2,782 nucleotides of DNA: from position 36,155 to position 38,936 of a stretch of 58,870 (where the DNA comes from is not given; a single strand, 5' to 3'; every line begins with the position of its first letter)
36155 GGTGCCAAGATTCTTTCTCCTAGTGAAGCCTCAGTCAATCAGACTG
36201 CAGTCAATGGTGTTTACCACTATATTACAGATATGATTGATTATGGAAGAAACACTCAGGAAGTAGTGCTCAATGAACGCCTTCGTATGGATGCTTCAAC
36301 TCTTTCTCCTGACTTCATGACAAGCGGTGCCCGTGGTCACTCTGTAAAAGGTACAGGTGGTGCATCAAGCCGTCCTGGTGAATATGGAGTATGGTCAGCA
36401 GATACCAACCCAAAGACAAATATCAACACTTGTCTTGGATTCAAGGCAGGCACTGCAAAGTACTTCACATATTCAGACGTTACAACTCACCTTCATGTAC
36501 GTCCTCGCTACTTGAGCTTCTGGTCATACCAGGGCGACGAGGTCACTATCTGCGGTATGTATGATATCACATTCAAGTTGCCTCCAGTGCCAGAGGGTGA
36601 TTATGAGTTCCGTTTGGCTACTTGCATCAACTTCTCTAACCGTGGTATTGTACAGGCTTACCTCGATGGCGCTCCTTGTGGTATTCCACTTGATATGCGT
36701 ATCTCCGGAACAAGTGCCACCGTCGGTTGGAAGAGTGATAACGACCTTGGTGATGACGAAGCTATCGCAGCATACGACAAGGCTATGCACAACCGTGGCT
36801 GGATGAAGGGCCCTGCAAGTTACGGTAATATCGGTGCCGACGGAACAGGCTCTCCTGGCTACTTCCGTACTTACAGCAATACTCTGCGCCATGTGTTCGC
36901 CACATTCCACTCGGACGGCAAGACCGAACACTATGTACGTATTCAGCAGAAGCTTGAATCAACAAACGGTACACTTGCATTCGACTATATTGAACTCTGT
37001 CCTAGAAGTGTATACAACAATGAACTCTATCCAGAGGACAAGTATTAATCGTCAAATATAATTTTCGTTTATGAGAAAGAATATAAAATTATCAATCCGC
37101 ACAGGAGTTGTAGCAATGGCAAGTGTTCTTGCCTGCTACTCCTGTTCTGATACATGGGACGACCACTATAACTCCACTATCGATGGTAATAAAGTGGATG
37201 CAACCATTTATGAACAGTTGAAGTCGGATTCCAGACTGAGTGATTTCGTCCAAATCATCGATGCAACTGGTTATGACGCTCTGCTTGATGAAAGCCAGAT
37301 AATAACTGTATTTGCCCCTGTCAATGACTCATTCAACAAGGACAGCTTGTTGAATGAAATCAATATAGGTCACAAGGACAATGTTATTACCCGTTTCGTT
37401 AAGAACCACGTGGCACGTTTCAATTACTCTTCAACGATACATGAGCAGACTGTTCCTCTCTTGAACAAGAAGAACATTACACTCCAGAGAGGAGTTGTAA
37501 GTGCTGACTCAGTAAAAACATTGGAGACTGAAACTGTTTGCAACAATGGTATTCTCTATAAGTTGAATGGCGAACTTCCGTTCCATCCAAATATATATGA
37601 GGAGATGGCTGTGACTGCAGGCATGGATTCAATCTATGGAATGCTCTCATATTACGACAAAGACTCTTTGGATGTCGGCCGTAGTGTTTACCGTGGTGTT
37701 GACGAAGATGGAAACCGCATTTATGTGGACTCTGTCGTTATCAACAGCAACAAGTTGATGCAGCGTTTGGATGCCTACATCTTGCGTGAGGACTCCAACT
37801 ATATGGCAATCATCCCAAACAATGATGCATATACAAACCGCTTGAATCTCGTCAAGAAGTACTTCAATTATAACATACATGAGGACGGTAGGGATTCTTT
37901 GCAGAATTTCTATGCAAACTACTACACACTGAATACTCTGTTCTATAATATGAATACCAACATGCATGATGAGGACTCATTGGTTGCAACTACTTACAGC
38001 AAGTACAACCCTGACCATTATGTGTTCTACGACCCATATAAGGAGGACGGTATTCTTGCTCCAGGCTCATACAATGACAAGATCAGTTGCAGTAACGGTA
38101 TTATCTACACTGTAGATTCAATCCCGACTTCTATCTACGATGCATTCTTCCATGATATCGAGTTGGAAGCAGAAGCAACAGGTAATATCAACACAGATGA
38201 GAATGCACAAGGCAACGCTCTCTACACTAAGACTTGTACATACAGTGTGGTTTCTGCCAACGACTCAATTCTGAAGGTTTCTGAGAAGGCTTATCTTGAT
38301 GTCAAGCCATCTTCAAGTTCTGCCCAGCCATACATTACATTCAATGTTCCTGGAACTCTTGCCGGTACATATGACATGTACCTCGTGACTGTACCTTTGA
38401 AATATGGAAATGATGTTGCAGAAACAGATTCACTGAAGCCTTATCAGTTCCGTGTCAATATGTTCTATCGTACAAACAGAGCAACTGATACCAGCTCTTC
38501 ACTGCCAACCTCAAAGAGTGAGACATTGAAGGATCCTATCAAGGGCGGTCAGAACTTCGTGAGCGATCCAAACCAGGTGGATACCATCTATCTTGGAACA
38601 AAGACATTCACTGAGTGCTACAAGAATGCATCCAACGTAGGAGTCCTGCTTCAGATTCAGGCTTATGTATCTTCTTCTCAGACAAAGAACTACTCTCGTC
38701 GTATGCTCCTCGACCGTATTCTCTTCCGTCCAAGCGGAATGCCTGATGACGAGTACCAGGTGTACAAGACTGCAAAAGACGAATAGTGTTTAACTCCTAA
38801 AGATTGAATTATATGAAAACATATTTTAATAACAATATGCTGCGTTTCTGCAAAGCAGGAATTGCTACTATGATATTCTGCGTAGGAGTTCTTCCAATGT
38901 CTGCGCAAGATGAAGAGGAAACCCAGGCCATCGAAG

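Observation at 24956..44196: Double SusC/SusD locus built from a CotH-family protein and three fasciclin lipoproteins, with no recognisable CAZyme or regulator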

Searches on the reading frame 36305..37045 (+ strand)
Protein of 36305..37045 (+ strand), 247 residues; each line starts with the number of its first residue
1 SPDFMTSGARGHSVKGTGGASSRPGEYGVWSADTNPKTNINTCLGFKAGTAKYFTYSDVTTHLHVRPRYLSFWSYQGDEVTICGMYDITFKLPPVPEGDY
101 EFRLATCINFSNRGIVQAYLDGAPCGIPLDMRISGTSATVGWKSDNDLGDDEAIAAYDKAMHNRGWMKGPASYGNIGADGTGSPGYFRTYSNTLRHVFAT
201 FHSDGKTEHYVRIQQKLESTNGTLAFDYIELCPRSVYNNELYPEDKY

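Call 62: search_protein_families(library=pfam, proteins=[window:36305-37045:+], max_evalue=5)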
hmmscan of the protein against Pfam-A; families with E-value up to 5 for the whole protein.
seq(247 aa): 0 families

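Call 93: search_protein_representatives(protein=window:36308-37045:+)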
Query: 246 residues. Proteins with E-value up to 0.001 (for the whole library): 487; up to 1e-10: 355; up to 1e-30: 32. The best 150 are listed.
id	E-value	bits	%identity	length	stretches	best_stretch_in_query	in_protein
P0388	2.6e-99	348.6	60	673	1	1-246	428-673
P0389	1.4e-90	320.0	57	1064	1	1-246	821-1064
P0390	5.7e-88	311.5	61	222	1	33-246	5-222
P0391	5.1e-71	255.9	55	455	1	1-246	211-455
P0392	5.5e-71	255.8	52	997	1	1-246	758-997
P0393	2.3e-70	253.8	54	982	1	1-245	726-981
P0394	1.0e-69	251.7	53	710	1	1-243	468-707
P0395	8.7e-66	238.8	53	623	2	1-150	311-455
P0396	1.5e-56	208.5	57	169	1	80-245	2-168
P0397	3.8e-56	207.2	49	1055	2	1-149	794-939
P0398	5.6e-56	206.6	45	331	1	1-245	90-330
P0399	3.4e-47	177.8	45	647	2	1-146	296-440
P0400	1.7e-46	175.5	47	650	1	34-240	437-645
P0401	1.0e-44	169.7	45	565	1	1-244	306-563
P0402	1.2e-44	169.5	52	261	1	59-218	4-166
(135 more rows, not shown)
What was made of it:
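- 34988..37048 (+): 686-aa lipoprotein: FAS1 (about 40-190), FAS1 with insertions (about 195-440), and a C-terminal CBM6/35-like beta-sandwich (about 470-686). Putative surface glycan-binding protein. The C-terminal domain family has 487 clusters and is always C-terminal, call 93.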

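Call 95: search_protein_families(library=pfam, alignment_id=A7, max_evalue=0.001)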
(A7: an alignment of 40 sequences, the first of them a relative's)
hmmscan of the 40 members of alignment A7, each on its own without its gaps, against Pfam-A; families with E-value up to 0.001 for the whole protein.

A. member 1, P0389 (1064 aa): 0 families

B. families by the number of members that match (of 40 scanned): 4 families
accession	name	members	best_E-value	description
PF02469.27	Fasciclin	28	1.8e-23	Fasciclin domain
PF13306.12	LRR_5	1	1.1e-47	BspA type Leucine rich repeat region (6 copies)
PF03781.23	FGE-sulfatase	1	3.2e-47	Sulfatase-modifying factor enzyme 1-like domain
PF12679.13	ABC2_membrane_2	1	0.0006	ABC-2 family transporter protein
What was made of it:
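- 34988..37048 (+): 28 of 40 sampled members carry Fasciclin, call 95.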

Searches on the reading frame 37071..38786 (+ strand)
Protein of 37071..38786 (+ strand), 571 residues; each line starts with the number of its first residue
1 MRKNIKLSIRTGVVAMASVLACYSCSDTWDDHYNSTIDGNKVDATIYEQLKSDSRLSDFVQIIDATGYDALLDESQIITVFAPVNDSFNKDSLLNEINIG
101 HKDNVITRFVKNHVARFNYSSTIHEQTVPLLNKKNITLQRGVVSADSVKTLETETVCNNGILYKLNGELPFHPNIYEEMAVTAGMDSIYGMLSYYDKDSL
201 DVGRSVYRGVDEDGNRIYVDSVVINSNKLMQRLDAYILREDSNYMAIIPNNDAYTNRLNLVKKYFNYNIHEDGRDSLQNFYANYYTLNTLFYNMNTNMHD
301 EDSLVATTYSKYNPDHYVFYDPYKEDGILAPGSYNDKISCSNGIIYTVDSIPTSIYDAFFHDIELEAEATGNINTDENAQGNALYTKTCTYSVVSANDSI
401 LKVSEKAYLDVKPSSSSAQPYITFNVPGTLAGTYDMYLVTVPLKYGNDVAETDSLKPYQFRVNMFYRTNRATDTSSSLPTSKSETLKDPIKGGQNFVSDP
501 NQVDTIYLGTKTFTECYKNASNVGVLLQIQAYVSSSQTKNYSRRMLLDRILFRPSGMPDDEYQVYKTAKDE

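Call 3: search_protein_families(library=pfam, proteins=[window:37071-38786:+], max_evalue=0.01)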
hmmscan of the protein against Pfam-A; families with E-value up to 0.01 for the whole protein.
window:37071-38786:+ (571 aa): 1 family
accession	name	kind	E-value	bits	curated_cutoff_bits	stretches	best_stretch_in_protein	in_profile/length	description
PF02469.27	Fasciclin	-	7.1e-10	39.6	22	1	55-166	2-118/123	Fasciclin domain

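Call 4: search_protein_families(library=ncbifam, proteins=[window:37071-38786:+], max_evalue=0.01)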
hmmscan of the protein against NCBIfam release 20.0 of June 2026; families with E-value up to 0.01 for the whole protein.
window:37071-38786:+ (571 aa): 0 families

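Call 18: search_solved_structures(query=window:37071-38786:+, max_evalue=0.1)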
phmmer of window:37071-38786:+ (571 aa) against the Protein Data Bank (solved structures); distinct sequences matched with E-value up to 0.1: 13.
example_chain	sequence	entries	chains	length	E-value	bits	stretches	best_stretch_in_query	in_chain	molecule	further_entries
7asc_A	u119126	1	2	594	7e-06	28.4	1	44-172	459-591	Transforming growth factor-beta-induced protein ig-h3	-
7as7_A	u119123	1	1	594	9.7e-06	27.9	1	44-172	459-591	Transforming growth factor-beta-induced protein ig-h3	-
7asg_A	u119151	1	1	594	1.4e-05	27.4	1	44-172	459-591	Transforming growth factor-beta-induced protein ig-h3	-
5nv6_A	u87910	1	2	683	1.8e-05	27.1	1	44-169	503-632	Transforming growth factor-beta-induced protein ig-h3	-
1x3b_A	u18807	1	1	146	0.00021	23.5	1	42-167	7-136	Transforming growth factor-beta induced protein IG-H3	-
2ltb_A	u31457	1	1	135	0.00051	22.2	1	45-166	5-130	Transforming growth factor-beta-induced protein ig-h3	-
2vxp_A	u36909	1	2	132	0.00058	22.1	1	45-166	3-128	TRANSFORMING GROWTH FACTOR-BETA-INDUCED PROTEIN IG-H3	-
5wt7_A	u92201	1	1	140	0.00079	21.6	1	43-115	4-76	Periostin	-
9oek_A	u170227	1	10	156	0.00079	21.6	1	45-169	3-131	Transforming growth factor-beta-induced protein ig-h3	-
5yjg_A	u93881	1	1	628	0.00095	21.4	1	43-113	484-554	Periostin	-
5yjh_A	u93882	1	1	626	0.00098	21.3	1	43-113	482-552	Periostin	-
2ltc_A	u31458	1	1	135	0.001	21.3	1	45-166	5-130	Transforming growth factor-beta-induced protein ig-h3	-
5y6p_A1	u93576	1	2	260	0.065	15.3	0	46-165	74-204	LRC6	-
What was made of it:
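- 37071..38786 (+): 571-aa lipoprotein: FAS1, a second FAS1-like unit, and an unassigned C-terminal domain. Putative second surface binding protein. PDB FAS1 hits, call 18.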

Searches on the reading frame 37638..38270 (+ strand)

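Call 62: search_protein_families(library=pfam, proteins=[window:37638-38270:+], max_evalue=5)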
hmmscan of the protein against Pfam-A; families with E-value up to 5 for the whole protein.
seq(211 aa): 1 family
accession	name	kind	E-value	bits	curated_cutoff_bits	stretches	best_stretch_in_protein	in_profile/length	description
PF11385.13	DUF3189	-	0.0068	16.6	23.2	1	3-34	38-70/147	Protein of unknown function (DUF3189)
